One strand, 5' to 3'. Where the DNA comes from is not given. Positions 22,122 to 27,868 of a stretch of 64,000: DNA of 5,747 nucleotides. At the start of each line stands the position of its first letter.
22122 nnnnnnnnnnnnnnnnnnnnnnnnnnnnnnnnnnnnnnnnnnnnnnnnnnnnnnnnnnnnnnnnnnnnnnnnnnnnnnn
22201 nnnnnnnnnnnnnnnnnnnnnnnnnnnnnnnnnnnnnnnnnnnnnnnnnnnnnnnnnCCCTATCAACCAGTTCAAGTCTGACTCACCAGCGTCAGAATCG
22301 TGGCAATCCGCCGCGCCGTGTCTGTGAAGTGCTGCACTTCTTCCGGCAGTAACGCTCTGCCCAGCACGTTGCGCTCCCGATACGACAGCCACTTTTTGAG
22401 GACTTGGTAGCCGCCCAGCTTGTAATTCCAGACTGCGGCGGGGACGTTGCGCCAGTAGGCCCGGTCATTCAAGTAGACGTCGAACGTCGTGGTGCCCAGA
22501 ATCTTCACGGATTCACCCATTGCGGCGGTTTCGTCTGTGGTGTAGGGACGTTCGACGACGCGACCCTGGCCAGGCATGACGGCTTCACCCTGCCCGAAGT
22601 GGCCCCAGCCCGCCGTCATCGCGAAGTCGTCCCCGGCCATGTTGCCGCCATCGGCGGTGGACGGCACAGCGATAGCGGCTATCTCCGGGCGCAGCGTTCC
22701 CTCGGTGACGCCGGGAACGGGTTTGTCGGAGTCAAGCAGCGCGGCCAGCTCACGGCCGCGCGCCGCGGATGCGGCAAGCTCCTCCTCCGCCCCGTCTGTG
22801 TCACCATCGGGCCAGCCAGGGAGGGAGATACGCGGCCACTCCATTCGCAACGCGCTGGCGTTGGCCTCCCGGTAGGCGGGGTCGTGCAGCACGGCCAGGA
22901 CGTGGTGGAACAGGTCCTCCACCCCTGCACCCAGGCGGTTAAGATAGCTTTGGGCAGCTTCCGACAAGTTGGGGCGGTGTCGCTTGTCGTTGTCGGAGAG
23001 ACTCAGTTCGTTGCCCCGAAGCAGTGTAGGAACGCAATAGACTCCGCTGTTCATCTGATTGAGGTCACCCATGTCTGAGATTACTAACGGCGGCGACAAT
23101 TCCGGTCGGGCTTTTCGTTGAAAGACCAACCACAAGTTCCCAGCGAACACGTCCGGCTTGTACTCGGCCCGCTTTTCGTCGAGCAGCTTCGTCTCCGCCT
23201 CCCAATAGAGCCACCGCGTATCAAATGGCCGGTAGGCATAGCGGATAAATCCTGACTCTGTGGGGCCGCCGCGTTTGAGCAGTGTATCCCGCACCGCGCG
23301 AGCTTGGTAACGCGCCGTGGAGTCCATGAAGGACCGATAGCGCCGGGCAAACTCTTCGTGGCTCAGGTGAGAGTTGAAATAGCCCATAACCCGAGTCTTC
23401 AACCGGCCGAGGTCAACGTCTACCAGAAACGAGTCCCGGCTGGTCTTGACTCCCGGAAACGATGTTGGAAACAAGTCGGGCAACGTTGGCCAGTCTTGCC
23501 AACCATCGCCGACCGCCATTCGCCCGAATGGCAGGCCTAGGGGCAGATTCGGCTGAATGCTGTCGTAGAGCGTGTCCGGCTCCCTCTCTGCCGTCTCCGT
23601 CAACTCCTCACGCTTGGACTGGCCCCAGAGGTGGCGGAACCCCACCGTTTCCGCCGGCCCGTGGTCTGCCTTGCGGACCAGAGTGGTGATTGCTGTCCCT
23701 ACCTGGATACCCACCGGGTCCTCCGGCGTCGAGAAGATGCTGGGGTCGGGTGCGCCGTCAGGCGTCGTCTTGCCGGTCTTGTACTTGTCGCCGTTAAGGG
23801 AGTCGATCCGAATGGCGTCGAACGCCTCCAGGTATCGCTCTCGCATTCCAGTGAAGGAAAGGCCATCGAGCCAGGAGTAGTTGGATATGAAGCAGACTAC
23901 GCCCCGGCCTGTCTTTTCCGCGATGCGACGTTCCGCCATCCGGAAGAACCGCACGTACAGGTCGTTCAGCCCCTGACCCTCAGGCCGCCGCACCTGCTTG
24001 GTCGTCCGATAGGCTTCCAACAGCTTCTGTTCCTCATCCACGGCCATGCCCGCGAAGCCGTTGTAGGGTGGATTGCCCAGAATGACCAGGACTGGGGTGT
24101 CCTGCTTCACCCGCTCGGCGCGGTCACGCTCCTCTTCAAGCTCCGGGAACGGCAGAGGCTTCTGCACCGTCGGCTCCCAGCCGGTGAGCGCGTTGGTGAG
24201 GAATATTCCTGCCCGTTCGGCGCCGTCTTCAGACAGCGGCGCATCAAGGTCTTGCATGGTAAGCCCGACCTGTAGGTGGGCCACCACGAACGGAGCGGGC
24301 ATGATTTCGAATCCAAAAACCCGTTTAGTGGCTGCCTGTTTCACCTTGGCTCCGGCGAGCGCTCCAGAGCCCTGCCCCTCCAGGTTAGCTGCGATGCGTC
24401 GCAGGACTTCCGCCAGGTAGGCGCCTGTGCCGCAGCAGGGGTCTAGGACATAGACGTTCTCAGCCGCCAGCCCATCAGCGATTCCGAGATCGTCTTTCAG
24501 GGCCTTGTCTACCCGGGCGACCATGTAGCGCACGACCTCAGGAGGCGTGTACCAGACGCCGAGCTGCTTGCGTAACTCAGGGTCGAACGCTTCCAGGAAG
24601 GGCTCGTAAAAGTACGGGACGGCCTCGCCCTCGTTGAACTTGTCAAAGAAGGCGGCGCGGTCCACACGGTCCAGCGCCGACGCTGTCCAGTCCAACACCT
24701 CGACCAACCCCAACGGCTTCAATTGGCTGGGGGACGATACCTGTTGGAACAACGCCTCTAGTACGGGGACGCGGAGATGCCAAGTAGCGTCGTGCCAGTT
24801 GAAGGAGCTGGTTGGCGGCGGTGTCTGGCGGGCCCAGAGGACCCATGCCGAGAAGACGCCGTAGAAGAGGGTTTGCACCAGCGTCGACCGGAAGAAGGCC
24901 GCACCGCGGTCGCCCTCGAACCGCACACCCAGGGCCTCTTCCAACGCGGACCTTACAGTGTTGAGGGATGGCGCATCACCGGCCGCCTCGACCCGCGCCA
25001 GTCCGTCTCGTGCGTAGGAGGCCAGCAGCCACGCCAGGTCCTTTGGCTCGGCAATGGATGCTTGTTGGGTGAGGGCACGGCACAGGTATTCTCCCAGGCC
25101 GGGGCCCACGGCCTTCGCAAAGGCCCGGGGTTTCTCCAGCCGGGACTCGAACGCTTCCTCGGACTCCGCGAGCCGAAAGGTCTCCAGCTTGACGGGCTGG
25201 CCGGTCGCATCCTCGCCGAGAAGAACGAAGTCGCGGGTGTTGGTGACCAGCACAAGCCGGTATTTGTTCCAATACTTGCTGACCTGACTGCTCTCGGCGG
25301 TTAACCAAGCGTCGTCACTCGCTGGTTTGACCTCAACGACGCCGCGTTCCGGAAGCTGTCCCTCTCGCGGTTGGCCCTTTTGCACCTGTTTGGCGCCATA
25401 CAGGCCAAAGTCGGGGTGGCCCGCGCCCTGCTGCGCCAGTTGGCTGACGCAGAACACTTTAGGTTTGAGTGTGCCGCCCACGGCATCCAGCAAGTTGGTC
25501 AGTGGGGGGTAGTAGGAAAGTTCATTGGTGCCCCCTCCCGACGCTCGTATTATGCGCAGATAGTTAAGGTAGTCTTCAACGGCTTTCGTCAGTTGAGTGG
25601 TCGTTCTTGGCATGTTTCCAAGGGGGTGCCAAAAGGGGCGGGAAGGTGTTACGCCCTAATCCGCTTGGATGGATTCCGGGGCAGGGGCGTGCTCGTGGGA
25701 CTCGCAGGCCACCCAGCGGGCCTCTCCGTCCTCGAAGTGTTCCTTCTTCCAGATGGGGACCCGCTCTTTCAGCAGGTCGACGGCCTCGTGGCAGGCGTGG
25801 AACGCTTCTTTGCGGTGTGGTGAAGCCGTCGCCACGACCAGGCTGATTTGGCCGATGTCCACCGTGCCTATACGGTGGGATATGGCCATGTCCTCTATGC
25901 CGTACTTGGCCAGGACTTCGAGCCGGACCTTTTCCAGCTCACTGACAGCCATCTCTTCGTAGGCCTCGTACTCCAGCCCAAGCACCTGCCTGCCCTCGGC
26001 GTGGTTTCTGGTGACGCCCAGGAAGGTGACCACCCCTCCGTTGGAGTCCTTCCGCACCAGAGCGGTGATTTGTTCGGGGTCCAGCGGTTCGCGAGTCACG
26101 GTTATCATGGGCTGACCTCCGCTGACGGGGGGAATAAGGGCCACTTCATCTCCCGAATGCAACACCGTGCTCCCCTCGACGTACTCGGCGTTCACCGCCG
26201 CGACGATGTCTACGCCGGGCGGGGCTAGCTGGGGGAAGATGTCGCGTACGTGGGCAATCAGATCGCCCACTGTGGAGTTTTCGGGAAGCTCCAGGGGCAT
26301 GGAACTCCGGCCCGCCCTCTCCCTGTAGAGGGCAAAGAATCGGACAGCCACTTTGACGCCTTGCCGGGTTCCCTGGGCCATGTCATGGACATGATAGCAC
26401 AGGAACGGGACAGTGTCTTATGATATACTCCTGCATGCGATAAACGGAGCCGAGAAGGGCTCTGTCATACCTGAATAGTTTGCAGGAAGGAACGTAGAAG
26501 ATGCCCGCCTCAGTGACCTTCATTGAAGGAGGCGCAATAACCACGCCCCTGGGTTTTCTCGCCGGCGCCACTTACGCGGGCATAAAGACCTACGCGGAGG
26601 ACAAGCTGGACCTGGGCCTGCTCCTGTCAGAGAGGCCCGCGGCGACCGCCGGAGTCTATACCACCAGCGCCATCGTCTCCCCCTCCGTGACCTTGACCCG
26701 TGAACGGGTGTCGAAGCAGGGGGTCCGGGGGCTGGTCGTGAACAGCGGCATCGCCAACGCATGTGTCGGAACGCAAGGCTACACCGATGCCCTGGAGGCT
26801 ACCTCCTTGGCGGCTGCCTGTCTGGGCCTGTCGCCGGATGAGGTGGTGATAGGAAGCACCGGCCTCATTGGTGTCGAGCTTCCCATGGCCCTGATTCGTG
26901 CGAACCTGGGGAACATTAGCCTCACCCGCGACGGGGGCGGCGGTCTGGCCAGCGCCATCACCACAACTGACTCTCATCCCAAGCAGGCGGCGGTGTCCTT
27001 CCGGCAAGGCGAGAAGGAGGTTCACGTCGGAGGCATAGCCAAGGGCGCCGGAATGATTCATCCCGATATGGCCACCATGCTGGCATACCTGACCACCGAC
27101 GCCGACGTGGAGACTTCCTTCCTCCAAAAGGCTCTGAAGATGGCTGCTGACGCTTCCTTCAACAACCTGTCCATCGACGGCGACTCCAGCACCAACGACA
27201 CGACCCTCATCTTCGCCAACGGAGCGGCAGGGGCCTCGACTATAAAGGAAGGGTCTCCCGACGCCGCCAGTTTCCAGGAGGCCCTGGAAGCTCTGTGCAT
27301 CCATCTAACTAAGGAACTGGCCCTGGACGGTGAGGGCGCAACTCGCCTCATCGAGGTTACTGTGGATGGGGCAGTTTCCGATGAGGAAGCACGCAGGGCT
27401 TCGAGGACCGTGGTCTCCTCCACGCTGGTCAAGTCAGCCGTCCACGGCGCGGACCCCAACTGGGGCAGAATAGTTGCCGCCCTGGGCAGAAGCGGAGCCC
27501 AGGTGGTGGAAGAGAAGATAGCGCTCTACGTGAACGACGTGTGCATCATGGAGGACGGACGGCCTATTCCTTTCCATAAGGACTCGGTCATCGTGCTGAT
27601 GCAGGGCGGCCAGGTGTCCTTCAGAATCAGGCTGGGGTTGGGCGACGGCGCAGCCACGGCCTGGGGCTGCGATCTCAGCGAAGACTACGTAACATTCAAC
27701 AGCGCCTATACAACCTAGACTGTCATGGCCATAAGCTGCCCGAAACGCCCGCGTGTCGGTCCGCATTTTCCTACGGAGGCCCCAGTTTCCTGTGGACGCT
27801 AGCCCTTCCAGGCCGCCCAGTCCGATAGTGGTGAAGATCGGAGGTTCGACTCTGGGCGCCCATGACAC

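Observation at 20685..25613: Three-gene minus-strand island: Type IIG/ISP-like enzyme + membrane pentapeptide-repeat protein + retropepsin-like protease (candidate novel defence-type system)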

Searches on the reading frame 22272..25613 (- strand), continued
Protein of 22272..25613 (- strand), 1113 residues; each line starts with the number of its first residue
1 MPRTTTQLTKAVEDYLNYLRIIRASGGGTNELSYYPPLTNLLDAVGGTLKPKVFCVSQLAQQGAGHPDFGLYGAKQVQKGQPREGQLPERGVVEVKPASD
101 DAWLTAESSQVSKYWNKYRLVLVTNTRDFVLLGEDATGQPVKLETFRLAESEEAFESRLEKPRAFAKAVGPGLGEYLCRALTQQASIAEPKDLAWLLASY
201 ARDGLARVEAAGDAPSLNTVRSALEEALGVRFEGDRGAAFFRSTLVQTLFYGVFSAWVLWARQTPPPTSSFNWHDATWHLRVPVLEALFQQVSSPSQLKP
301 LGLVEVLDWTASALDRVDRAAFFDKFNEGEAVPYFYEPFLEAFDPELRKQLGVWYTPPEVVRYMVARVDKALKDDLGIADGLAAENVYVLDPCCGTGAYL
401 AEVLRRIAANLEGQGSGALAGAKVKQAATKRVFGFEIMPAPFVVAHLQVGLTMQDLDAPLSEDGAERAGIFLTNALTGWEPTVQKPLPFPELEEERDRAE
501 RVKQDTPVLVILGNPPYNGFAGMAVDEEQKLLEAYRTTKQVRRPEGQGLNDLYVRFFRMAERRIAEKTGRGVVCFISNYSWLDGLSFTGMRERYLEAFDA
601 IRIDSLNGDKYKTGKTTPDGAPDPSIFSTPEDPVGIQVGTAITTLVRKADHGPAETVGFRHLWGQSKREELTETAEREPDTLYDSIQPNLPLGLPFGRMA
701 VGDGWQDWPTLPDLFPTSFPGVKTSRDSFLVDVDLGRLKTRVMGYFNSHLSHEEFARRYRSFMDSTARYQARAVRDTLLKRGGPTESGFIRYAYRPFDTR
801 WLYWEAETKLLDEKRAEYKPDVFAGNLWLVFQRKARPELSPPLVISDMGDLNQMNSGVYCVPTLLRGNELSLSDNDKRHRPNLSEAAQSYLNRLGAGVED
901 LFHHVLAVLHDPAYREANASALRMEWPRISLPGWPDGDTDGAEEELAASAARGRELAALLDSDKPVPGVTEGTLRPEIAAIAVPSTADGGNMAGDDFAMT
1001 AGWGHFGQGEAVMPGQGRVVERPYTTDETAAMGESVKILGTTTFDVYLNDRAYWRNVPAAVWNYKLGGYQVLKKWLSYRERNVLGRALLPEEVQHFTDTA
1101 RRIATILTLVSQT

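Call 96: get_annotated_region(hit=H3, flank=4000)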
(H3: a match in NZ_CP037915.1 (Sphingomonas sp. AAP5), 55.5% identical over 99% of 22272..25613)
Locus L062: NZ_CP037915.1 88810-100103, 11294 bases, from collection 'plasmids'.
description: Sphingomonas sp. AAP5 plasmid p150, complete sequence
organism: Sphingomonas sp. AAP5 (NCBI taxid 1523415)
taxonomy: Bacteria; Pseudomonadota; Alphaproteobacteria; Sphingomonadales; Sphingomonadaceae; Sphingomonas; Sphingomonas sp. AAP5
host: -; source: water column of an alpine lake; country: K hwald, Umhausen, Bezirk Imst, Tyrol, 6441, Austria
typing (MOB-suite, as given by PLSDB): non-mobilizable; mating-pair formation MPF_T
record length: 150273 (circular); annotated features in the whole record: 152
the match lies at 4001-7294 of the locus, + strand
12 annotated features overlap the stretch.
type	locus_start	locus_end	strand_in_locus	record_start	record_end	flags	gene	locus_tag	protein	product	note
CDS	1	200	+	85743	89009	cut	-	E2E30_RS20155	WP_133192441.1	error-prone DNA polymerase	GO:0006260 - DNA replication [Evidence IEA]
CDS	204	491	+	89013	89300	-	-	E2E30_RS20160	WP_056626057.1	hypothetical protein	-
CDS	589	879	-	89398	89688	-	-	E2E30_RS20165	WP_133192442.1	DUF1488 family protein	-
CDS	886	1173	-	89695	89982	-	-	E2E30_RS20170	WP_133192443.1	hypothetical protein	-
CDS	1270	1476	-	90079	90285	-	-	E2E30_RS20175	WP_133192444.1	hypothetical protein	-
CDS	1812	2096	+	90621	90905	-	-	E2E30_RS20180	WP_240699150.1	helix-turn-helix transcriptional regulator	-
CDS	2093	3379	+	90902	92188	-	-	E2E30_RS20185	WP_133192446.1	HipA domain-containing protein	-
CDS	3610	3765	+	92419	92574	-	-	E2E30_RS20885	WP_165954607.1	hypothetical protein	-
CDS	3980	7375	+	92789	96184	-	-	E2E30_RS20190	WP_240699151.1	type ISP restriction/modification enzyme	-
CDS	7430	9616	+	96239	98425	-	-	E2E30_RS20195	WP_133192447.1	AAA family ATPase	-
CDS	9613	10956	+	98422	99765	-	-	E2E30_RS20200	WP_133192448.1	calmodulin-binding protein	-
CDS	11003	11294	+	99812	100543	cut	-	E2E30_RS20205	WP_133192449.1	hypothetical protein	-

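Call 97: get_annotated_region(hit=H5, flank=4000)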
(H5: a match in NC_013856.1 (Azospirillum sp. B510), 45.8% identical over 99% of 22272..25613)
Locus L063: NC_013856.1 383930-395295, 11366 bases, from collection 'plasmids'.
description: Azospirillum sp. B510 plasmid pAB510b, complete sequence
organism: Azospirillum sp. B510 (NCBI taxid 137722)
taxonomy: Bacteria; Pseudomonadota; Alphaproteobacteria; Rhodospirillales; Azospirillaceae; Azospirillum; Azospirillum sp. B510
host: -; source: -; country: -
typing (MOB-suite, as given by PLSDB): mobilizable; relaxase MOBP
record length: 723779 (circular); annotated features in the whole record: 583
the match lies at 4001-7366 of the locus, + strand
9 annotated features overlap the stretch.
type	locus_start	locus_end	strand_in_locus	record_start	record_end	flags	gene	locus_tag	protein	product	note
CDS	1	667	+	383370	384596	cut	-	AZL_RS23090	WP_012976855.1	MFS transporter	GO:0055085 - transmembrane transport [Evidence IEA]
CDS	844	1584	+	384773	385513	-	-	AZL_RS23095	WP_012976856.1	GntR family transcriptional regulator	-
CDS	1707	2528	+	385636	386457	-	-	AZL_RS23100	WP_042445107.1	amidohydrolase family protein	-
CDS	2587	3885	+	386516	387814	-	-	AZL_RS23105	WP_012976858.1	SLC13 family permease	GO:0055085 - transmembrane transport [Evidence IEA]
CDS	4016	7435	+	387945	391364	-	-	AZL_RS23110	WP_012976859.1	type ISP restriction/modification enzyme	-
CDS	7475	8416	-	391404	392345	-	rbsK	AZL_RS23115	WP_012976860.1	ribokinase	GO:0019303 - D-ribose catabolic process [Evidence IEA]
CDS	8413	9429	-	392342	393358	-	-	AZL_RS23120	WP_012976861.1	LacI family DNA-binding transcriptional regulator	GO:0006351 - DNA-templated transcription [Evidence IEA]; GO:0045892 - negative regulation of DNA-templated ...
CDS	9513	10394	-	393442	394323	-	rbsB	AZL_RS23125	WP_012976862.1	ribose ABC transporter substrate-binding protein RbsB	-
CDS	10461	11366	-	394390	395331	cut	rbsC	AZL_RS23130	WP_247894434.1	ribose ABC transporter permease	GO:0055085 - transmembrane transport [Evidence IEA]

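Call 98: get_annotated_region(hit=H19, flank=1500)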
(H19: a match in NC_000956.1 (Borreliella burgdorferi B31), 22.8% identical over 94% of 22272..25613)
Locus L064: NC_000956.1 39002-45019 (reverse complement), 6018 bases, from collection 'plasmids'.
description: Borreliella burgdorferi B31 plasmid lp56, complete sequence
organism: Borreliella burgdorferi B31 (NCBI taxid 224326)
taxonomy: Bacteria; Spirochaetota; Spirochaetia; Spirochaetales; Borreliaceae; Borreliella; Borreliella burgdorferi; Borreliella burgdorferi B31
host: -; source: -; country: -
typing (MOB-suite, as given by PLSDB): non-mobilizable; replicon rep_cluster_1621
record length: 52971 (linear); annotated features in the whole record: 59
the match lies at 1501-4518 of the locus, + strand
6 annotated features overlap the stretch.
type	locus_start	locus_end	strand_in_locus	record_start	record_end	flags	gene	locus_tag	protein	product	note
CDS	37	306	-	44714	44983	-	-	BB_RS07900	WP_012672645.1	hypothetical protein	-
CDS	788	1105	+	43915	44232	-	-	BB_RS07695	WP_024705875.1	hypothetical protein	-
CDS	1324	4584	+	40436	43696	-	-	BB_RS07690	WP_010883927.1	type ISP restriction/modification enzyme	-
CDS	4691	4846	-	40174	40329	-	-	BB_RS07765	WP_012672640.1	hypothetical protein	-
CDS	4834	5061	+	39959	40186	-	-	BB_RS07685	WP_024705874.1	hypothetical protein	-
CDS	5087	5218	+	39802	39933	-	-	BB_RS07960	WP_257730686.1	hypothetical protein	-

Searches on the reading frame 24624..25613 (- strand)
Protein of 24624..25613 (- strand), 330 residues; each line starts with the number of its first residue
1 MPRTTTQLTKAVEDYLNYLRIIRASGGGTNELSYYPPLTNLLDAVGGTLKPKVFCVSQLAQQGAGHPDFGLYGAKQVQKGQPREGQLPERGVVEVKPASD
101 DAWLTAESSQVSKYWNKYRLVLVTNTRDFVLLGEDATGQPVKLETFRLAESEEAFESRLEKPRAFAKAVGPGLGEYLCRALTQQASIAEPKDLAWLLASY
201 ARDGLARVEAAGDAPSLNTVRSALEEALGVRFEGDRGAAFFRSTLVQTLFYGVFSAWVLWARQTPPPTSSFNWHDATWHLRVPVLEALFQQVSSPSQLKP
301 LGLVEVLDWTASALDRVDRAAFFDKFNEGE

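Call 60: search_solved_structures(query=A3, max_evalue=1, show_alignments=2)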
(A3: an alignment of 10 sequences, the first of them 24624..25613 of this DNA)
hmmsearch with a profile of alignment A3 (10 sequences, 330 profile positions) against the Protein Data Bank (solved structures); distinct sequences matched with E-value up to 1: 0.

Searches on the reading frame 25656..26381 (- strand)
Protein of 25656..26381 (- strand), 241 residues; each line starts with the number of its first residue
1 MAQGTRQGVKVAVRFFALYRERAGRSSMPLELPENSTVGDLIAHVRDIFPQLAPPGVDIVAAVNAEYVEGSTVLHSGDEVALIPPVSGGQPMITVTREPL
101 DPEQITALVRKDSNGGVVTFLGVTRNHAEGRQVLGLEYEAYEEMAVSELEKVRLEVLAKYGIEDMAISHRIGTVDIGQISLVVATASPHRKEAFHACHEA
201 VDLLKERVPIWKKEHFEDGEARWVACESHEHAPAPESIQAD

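Call 90: search_protein_families(library=pfam, proteins=[window:25656-26381:-], max_evalue=0.001)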
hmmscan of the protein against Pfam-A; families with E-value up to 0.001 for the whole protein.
window:25656-26381:- (241 aa): 2 families
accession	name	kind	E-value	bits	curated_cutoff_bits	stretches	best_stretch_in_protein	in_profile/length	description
PF02391.22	MoaE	-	1e-37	129.2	23.4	1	95-207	1-114/114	MoaE protein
PF02597.26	ThiS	-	2.1e-16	60.6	22.5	1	13-89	1-76/76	ThiS family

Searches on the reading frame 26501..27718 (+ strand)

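Call 90: search_protein_families(library=pfam, proteins=[window:26501-27718:+], max_evalue=0.001)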
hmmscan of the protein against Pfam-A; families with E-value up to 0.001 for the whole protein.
window:26501-27718:+ (405 aa): 1 family
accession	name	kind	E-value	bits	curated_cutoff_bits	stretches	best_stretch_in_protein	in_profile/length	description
PF01960.23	ArgJ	-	1e-133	446.2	32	1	22-405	3-377/377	ArgJ family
